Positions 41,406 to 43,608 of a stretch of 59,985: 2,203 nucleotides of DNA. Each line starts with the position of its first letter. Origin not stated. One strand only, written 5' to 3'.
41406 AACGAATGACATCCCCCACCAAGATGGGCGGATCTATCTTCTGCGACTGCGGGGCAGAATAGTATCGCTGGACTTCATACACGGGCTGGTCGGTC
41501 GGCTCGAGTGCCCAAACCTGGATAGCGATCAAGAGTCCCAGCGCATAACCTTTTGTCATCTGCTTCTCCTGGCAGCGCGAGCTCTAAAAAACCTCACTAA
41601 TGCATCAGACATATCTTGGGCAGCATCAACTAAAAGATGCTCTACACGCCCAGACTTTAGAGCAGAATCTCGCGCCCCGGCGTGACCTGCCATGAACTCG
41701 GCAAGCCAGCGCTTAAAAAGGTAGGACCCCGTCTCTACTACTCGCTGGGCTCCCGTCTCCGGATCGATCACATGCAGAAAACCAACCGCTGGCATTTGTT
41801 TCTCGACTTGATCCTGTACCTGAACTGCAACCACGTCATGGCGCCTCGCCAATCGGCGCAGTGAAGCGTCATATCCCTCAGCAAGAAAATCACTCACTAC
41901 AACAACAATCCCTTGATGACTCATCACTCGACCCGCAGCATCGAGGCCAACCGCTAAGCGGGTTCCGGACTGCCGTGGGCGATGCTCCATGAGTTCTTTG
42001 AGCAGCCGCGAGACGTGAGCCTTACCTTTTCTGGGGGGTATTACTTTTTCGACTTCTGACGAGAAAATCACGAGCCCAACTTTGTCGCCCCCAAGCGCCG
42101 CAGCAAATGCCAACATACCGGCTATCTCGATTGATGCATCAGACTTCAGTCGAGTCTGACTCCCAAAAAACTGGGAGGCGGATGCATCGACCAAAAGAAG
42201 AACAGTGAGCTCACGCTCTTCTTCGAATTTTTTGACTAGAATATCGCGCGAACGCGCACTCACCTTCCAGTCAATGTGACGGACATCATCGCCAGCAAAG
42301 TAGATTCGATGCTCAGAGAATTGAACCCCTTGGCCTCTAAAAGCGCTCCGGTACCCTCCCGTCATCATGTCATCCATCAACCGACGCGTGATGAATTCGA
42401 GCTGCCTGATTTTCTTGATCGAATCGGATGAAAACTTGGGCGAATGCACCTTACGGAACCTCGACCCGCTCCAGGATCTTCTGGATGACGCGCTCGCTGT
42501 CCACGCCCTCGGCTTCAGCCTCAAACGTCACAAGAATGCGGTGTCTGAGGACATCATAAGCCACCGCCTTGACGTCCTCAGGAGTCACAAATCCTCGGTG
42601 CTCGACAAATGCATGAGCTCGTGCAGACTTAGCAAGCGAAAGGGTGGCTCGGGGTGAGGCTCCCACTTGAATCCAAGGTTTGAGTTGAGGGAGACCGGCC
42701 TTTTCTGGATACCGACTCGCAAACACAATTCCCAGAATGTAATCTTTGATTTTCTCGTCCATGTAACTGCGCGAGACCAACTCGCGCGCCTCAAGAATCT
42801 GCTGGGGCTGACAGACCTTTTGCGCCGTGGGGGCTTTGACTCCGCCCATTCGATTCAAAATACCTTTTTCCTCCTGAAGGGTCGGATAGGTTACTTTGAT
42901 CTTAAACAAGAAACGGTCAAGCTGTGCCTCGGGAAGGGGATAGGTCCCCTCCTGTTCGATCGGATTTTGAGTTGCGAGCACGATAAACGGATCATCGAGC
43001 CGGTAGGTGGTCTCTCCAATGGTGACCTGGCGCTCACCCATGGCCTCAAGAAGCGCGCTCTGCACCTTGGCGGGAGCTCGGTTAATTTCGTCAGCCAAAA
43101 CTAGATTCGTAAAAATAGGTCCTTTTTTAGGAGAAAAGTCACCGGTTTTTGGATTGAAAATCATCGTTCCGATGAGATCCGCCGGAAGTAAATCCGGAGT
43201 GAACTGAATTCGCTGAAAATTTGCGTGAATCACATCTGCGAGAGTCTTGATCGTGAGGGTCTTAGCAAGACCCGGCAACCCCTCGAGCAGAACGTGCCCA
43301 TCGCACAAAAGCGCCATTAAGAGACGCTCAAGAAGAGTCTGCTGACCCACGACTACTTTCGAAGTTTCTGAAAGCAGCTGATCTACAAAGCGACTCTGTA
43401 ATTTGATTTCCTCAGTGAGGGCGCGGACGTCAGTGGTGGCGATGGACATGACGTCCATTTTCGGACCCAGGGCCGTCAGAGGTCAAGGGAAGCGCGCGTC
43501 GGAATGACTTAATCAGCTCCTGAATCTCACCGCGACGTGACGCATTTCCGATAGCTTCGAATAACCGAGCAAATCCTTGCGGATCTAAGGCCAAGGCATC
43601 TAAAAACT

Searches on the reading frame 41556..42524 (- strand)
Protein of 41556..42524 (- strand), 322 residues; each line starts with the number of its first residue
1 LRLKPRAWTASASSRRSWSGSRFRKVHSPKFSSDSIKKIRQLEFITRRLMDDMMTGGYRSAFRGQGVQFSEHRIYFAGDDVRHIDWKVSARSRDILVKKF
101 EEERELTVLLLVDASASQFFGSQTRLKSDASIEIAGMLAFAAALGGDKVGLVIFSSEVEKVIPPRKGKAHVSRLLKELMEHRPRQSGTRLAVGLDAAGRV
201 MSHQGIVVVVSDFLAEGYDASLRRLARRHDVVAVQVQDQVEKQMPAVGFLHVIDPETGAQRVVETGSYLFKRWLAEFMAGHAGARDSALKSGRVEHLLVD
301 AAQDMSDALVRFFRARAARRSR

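Call 79: search_protein_families(library=pfam, proteins=[window:41556-42524:-], max_evalue=0.0001)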
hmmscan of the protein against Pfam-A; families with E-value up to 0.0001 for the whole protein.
window:41556-42524:- (322 aa): 2 families
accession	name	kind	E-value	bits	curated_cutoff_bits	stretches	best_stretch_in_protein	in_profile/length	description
PF01882.25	DUF58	-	4.6e-69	232.3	23.4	1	71-272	1-204/216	Protein of unknown function DUF58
PF13519.12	VWA_2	-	1.4e-13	51.8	27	1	108-213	1-106/107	von Willebrand factor type A domain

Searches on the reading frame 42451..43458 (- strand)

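Call 79: search_protein_families(library=pfam, proteins=[window:42451-43458:-], max_evalue=0.0001)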
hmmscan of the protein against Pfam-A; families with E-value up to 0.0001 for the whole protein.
window:42451-43458:- (335 aa): 4 families
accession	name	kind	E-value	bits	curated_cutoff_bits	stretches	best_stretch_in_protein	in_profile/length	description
PF07726.17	AAA_3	-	3.7e-65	218.2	27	1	55-185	1-131/131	ATPase family associated with various cellular activities (AAA)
PF17863.7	AAA_lid_2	-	1.9e-21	76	22.7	1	263-328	9-74/74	AAA lid domain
PF20030.5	bpMoxR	-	4.5e-13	49.2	27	1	26-201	4-178/205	MoxR domain in the MoxR-vWA-beta-propeller ternary systems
PF07728.20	AAA_5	-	7.3e-13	49.1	22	1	55-183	1-139/139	AAA domain (dynein-related subfamily)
